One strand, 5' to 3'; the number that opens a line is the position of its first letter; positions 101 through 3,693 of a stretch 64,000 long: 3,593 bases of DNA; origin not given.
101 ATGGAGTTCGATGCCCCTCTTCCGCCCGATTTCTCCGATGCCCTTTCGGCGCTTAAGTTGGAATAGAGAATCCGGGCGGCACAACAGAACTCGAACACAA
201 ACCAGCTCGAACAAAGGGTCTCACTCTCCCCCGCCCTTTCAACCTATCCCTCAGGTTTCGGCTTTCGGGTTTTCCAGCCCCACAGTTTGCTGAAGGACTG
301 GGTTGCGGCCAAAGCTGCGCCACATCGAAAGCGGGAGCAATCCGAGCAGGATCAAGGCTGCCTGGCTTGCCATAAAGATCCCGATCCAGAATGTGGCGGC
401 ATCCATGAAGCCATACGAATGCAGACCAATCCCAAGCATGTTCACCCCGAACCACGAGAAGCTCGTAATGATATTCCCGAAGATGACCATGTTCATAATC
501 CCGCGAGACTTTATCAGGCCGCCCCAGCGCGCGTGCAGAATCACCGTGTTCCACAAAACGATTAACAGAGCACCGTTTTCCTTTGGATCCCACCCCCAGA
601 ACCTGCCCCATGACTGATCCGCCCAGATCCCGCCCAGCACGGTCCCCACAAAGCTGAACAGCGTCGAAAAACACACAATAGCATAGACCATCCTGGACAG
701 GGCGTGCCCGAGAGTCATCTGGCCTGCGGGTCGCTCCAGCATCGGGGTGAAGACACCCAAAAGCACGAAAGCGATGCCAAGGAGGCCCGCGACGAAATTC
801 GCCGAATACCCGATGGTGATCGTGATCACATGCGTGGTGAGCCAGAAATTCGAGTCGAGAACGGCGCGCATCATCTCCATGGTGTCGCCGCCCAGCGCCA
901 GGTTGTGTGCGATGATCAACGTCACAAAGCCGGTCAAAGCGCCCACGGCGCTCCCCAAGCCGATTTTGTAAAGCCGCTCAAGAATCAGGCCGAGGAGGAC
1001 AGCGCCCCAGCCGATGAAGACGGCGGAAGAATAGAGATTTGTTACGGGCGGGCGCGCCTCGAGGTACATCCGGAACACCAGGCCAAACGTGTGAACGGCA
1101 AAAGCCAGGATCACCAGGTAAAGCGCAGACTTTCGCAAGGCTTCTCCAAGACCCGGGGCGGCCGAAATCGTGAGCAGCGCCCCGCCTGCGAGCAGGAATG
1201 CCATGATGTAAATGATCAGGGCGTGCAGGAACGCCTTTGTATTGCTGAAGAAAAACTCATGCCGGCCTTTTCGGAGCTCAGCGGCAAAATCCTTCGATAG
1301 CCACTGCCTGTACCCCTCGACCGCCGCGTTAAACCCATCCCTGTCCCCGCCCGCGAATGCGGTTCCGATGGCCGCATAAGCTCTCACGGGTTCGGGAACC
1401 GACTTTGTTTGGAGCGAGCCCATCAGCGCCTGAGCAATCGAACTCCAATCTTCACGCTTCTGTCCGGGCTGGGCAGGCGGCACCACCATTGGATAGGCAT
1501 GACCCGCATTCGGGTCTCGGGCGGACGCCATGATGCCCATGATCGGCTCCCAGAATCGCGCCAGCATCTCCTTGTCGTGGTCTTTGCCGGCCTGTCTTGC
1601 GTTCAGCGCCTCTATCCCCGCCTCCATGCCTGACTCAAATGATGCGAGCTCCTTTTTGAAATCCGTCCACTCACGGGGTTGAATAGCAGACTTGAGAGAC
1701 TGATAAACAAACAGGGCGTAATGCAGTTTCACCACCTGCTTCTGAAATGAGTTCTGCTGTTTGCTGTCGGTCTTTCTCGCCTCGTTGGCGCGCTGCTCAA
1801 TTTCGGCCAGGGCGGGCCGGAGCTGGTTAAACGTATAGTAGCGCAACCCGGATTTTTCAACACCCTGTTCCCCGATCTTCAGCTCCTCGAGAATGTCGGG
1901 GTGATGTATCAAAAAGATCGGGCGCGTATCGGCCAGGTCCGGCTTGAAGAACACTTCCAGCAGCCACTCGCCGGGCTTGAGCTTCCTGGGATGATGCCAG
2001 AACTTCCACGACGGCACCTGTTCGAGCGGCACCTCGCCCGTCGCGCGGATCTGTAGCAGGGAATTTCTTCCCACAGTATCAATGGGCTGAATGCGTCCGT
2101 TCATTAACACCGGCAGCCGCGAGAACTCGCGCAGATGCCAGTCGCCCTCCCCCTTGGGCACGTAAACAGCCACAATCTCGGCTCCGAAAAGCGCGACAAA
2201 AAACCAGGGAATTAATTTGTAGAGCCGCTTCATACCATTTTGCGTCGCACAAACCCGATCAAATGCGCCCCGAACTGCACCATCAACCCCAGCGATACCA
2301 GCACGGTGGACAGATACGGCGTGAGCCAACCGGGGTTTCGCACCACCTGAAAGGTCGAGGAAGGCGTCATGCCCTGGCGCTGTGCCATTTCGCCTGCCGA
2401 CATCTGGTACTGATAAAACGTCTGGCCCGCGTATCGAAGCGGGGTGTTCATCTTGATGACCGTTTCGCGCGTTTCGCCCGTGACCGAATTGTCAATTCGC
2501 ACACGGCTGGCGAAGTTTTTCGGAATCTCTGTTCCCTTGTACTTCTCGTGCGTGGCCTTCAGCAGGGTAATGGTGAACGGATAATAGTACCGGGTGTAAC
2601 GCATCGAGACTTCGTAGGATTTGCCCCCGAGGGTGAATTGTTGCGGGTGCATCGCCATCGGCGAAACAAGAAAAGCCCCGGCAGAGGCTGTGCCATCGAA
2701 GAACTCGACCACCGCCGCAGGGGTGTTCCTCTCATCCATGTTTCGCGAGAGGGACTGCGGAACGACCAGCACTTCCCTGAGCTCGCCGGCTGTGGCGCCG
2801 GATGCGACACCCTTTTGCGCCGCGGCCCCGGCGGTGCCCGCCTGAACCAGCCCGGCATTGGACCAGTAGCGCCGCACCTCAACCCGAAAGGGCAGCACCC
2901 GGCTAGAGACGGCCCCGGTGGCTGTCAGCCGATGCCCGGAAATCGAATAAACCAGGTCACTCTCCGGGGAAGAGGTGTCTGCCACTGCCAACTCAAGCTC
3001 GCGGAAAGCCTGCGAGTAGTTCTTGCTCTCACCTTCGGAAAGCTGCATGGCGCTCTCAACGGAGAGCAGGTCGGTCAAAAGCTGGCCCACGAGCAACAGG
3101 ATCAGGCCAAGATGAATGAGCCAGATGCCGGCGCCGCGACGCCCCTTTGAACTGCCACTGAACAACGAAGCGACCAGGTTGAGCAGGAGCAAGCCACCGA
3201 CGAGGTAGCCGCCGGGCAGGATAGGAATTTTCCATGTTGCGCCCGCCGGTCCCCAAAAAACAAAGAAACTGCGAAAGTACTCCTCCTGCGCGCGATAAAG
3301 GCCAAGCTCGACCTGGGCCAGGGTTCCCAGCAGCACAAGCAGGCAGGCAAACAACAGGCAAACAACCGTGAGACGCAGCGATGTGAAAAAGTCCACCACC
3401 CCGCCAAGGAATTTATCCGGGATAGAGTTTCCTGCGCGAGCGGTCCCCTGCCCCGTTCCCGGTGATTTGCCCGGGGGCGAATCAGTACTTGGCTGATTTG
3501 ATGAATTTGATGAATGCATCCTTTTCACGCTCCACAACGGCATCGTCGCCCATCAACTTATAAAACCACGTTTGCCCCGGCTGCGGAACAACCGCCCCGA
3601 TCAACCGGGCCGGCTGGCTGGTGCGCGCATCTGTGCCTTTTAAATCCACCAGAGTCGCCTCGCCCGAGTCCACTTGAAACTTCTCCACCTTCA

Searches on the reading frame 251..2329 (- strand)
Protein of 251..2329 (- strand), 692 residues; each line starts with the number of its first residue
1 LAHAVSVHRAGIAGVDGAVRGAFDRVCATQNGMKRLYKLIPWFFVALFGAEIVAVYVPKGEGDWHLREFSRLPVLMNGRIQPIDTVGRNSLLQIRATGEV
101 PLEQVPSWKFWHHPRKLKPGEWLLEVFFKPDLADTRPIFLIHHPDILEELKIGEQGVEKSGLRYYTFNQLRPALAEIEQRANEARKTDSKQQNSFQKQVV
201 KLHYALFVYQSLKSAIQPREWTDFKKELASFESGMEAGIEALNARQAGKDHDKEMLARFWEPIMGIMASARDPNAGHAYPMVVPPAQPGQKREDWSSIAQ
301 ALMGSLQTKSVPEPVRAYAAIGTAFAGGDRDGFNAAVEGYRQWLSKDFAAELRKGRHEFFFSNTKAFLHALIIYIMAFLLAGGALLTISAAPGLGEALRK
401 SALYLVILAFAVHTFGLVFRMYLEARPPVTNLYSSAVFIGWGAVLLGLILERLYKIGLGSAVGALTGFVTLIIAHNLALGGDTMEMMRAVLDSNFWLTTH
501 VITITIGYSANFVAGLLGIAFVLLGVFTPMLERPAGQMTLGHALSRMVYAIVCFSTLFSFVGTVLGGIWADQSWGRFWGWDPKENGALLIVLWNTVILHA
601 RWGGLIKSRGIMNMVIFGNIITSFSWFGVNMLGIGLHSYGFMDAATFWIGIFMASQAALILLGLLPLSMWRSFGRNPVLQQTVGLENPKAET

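Call 44: search_protein_families(library=pfam, proteins=[window:251-2329:-], max_evalue=0.001)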
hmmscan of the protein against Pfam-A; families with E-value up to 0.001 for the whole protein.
window:251-2329:- (692 aa): 1 family
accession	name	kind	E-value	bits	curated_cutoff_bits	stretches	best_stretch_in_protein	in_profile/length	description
PF01578.25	Cytochrom_C_asm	-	6.8e-22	78.6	29.9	1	430-637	2-212/212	Cytochrome C assembly protein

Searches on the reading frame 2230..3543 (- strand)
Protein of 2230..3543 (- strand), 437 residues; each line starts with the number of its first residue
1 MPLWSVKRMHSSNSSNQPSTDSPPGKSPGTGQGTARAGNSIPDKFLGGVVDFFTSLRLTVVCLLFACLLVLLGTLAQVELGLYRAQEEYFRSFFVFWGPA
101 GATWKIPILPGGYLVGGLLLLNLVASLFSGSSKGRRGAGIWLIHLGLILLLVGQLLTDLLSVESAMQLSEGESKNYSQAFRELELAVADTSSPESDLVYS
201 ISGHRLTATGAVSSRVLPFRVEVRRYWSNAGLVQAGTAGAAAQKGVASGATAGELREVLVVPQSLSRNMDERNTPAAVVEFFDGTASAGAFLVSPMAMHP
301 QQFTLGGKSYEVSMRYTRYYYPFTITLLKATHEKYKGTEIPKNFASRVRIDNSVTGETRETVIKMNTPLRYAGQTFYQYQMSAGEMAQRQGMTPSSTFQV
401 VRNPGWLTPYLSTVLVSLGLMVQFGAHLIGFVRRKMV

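Call 44: search_protein_families(library=pfam, proteins=[window:2230-3543:-], max_evalue=0.001)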
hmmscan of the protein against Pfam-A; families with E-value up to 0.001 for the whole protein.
window:2230-3543:- (437 aa): 1 family
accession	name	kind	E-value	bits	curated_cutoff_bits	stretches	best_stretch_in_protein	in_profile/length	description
PF05140.19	ResB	-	1.2e-14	54.4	24.6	1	321-385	205-269/486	ResB-like family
